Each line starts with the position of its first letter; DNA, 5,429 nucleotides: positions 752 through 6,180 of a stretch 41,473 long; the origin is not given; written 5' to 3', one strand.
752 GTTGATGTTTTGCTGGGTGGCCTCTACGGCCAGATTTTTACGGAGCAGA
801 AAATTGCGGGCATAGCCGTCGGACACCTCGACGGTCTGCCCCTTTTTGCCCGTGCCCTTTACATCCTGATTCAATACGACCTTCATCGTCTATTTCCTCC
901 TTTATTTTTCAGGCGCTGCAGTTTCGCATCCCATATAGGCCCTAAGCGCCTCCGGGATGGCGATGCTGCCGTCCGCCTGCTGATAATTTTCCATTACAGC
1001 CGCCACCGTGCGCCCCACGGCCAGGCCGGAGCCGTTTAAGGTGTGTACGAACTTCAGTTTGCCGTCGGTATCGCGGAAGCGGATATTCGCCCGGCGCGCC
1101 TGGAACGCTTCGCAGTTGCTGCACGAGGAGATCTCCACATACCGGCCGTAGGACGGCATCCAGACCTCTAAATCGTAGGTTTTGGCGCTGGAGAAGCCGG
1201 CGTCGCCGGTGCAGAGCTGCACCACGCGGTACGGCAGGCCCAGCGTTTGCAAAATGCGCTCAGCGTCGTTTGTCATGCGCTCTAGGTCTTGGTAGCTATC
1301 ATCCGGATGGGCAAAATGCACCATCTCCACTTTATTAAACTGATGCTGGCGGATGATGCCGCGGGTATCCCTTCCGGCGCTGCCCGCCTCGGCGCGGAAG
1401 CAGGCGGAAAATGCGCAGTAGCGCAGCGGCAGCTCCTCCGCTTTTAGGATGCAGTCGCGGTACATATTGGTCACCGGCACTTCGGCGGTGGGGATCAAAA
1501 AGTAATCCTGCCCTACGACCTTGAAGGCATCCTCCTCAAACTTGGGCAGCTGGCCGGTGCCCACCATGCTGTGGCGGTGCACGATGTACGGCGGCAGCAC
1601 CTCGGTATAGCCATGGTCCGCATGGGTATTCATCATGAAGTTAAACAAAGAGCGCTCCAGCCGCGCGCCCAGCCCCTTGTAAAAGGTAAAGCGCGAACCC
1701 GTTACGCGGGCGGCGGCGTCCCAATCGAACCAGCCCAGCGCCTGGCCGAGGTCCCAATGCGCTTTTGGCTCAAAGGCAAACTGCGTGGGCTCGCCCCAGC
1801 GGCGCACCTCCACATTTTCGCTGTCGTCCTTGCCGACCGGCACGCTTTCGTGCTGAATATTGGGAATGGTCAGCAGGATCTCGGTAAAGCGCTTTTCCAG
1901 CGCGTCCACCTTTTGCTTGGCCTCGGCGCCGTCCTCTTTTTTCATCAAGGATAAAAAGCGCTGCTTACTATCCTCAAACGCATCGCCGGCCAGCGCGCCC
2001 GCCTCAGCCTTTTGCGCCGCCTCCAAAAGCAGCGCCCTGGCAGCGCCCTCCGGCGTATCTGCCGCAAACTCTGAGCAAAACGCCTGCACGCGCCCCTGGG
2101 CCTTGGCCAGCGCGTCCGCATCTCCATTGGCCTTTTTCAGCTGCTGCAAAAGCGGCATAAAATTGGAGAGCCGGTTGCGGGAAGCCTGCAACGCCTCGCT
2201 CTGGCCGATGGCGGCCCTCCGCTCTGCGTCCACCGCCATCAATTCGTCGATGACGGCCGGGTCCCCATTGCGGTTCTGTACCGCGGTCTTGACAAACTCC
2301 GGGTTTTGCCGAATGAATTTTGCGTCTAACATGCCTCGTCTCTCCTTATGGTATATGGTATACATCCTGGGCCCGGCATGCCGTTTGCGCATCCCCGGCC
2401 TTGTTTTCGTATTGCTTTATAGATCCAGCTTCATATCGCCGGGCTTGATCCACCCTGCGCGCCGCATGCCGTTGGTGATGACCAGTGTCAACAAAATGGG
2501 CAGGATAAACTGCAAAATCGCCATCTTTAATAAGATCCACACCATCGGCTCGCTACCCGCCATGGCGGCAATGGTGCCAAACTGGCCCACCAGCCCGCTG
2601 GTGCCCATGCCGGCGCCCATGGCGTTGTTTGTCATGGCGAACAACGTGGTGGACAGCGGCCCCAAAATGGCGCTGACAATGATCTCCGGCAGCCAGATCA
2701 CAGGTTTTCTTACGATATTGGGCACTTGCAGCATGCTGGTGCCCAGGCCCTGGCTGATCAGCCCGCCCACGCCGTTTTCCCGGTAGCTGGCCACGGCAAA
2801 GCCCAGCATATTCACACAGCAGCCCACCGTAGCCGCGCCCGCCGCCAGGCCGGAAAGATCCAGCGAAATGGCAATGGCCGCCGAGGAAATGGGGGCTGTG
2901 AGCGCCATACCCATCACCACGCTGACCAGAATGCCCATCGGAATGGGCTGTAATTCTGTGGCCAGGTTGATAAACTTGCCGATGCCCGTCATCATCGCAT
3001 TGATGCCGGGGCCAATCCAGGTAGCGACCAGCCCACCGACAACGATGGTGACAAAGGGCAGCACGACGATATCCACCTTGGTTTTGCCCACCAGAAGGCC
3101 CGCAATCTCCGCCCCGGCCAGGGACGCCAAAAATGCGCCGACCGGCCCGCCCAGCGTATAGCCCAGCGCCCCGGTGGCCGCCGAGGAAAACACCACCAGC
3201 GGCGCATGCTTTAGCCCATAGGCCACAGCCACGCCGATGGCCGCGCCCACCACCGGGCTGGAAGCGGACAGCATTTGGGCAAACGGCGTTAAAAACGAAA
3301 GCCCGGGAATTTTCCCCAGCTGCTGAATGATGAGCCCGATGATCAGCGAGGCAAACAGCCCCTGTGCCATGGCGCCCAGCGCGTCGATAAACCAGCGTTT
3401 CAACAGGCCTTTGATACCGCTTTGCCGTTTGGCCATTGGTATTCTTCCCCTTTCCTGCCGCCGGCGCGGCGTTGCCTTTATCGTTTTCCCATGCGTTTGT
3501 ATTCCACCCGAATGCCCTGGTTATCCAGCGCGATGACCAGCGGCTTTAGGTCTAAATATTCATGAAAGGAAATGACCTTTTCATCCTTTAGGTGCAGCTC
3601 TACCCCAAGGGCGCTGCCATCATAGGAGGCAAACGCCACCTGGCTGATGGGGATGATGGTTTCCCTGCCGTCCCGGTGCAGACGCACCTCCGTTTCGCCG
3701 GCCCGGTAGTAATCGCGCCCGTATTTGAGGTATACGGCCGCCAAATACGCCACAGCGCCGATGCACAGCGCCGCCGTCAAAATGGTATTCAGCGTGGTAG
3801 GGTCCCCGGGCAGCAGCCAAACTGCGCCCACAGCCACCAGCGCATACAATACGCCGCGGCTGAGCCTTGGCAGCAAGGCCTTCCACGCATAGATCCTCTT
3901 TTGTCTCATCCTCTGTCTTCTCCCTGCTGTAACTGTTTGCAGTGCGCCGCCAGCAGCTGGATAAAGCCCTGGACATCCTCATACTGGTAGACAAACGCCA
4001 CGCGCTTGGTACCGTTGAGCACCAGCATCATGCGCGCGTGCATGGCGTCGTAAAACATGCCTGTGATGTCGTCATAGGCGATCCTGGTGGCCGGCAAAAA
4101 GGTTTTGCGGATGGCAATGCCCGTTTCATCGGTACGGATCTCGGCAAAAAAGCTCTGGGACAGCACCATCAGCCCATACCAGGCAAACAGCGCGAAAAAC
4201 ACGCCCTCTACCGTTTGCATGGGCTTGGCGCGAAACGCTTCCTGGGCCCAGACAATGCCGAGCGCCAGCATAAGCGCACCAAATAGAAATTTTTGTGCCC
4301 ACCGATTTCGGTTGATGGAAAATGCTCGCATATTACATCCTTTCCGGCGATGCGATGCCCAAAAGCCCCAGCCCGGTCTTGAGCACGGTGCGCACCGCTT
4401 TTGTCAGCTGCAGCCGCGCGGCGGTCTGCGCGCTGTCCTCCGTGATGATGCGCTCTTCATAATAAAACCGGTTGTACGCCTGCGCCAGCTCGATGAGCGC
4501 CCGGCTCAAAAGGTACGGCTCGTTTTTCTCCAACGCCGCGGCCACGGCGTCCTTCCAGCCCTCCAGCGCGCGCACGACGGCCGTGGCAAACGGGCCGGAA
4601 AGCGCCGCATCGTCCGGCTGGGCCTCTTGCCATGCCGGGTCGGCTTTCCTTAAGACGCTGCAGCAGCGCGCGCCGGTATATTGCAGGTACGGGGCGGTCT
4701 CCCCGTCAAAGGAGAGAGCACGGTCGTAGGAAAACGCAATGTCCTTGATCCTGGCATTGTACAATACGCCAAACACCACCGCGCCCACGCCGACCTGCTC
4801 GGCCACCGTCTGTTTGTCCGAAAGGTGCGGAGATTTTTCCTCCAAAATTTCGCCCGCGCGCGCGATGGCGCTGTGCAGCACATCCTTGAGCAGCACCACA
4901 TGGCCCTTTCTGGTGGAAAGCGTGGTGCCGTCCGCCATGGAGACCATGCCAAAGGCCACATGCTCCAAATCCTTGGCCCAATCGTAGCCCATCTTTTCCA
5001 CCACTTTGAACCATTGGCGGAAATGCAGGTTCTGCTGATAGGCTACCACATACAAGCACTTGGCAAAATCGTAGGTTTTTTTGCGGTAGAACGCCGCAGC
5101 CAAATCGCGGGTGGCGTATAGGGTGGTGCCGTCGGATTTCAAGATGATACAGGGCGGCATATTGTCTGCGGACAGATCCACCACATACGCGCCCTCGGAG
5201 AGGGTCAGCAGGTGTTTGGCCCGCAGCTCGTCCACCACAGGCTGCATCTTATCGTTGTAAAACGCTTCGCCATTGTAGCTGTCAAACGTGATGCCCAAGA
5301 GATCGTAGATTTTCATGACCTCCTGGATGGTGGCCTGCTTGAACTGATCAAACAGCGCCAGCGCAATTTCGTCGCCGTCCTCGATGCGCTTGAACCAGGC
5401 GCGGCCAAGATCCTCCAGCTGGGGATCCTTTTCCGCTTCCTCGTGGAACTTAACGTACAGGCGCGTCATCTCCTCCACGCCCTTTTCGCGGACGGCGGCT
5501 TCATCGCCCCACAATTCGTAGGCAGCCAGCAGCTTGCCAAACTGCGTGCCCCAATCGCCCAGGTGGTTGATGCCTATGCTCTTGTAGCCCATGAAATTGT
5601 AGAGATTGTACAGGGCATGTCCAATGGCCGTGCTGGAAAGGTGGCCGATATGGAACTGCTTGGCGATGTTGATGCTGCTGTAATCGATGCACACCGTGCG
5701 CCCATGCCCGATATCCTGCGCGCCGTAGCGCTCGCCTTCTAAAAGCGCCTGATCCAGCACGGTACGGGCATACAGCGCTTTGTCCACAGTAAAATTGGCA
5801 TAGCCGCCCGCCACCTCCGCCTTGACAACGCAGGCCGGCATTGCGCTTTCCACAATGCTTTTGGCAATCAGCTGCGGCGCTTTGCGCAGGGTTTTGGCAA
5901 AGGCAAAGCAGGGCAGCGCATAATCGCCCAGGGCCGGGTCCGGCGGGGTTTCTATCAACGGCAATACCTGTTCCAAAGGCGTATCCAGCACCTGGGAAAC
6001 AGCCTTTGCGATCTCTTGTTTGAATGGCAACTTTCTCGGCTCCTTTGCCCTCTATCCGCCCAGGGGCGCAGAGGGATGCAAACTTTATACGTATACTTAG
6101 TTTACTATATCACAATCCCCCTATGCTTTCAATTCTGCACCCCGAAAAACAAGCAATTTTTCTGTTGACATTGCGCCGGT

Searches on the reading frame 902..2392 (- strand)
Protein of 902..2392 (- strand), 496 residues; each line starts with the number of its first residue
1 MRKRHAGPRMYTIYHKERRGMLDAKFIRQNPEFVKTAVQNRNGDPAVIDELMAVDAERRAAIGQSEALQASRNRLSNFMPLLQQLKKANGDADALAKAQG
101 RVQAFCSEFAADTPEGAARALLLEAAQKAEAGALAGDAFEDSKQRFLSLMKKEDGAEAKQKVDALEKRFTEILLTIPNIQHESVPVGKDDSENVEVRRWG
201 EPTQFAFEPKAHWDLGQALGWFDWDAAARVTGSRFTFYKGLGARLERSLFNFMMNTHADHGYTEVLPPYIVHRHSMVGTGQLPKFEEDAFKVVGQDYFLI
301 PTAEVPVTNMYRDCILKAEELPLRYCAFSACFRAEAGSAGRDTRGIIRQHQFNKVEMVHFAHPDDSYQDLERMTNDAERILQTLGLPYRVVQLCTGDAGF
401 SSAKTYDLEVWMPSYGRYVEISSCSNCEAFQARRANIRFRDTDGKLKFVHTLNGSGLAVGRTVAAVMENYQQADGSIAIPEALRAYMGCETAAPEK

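Call 24: search_protein_families(library=pfam, proteins=[window:902-2392:-], max_evalue=0.00001)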
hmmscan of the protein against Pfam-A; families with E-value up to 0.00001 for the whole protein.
window:902-2392:- (496 aa): 2 families
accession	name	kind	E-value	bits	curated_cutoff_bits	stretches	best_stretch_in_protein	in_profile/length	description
PF00587.30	tRNA-synt_2b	-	1.5e-48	165.7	29.3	1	295-470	9-179/179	tRNA synthetase class II core domain (G, H, P, S and T)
PF02403.27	Seryl_tRNA_N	-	5.6e-21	75.3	28.2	1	21-102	1-79/108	Seryl-tRNA synthetase N-terminal domain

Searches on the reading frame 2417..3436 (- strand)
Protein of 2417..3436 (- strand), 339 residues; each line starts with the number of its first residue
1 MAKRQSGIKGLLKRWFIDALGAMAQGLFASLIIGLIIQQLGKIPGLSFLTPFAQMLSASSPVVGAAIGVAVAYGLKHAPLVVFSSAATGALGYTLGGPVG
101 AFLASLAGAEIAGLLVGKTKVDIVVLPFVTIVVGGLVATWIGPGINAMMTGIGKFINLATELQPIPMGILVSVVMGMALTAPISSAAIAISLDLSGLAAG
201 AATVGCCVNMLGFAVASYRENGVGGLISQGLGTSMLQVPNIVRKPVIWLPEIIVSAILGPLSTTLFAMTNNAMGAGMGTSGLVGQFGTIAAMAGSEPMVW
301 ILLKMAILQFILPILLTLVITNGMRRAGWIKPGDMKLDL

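Call 24: search_protein_families(library=pfam, proteins=[window:2417-3436:-], max_evalue=0.00001)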
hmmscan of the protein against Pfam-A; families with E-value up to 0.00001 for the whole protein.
window:2417-3436:- (339 aa): 1 family
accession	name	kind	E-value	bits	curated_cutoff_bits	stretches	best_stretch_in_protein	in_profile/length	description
PF13303.11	PTS_EIIC_2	-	6.3e-87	292.1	28.9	1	18-337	2-327/327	Phosphotransferase system, EIIC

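Call 85: find_encoding_contigs(protein=window:2417-3436:-, flank=10000, max_places=1)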
Protein window:2417-3436:- (339 aa): 24 contigs read that carry it; 1 place shown.
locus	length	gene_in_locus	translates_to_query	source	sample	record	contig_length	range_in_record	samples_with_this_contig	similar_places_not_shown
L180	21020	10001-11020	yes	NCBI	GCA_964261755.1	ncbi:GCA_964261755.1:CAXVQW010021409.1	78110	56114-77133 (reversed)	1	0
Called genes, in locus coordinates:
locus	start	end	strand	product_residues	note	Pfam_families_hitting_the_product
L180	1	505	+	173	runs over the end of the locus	PF01073:3Beta_HSD (weak), PF01370:Epimerase, PF02719:Polysacc_synt_2 (faint), PF16363:GDP_Man_Dehyd, PF07993:NAD_binding_4 (faint)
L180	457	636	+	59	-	-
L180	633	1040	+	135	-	PF01370:Epimerase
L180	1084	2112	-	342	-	-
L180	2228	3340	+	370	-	PF00535:Glycos_transf_2, PF10111:Glyco_tranf_2_2 (weak), PF00515:TPR_1 (faint)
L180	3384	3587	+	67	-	-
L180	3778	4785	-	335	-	PF03601:Cons_hypoth698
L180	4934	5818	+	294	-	PF00126:HTH_1, PF03466:LysR_substrate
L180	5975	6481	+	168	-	-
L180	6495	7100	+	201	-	-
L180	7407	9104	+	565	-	PF03485:Arg_tRNA_synt_N, PF00750:tRNA-synt_1d, PF05746:DALR_1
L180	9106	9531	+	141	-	-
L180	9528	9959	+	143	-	-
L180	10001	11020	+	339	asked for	PF13303:PTS_EIIC_2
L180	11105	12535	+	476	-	PF02403:Seryl_tRNA_N, PF00587:tRNA-synt_2b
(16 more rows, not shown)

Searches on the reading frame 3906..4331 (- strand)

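Call 83: search_protein_families(library=ncbifam, proteins=[window:3906-4331:-], max_evalue=0.001)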
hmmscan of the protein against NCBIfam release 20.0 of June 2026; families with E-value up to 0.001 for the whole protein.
window:3906-4331:- (141 aa): 1 family
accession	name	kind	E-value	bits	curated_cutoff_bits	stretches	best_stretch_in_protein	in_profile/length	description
NF041635.1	STM3941_fam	subfamily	2.2e-05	24.4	40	1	16-105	9-103/157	STM3941 family protein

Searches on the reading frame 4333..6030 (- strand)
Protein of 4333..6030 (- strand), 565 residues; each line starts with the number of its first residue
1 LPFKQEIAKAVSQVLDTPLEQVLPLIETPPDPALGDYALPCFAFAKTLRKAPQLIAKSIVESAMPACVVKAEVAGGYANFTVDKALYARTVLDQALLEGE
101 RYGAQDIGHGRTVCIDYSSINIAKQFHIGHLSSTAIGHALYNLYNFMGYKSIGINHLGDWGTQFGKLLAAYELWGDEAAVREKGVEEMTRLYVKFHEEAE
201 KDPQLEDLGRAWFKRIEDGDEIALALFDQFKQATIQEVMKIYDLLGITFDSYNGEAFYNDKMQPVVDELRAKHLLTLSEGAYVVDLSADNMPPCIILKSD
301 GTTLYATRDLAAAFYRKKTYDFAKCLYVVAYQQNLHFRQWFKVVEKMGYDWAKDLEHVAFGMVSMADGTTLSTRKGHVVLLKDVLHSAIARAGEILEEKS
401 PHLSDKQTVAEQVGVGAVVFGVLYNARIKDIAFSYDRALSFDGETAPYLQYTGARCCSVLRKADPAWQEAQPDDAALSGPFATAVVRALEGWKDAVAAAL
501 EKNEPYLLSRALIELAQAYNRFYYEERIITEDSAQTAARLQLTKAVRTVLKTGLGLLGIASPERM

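Call 24: search_protein_families(library=pfam, proteins=[window:4333-6030:-], max_evalue=0.00001)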
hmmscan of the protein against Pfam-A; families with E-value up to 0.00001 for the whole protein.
window:4333-6030:- (565 aa): 3 families
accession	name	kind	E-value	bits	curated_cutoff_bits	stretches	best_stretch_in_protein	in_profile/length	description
PF00750.26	tRNA-synt_1d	-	1.2e-89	301.2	23.3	1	93-435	3-349/349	tRNA synthetases class I (R), catalytic domain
PF05746.21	DALR_1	-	1e-27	97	22.3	1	449-565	1-117/117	DALR anticodon binding domain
PF03485.21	Arg_tRNA_synt_N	-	1.3e-14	55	21.5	1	4-81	4-84/85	Arginyl tRNA synthetase N terminal domain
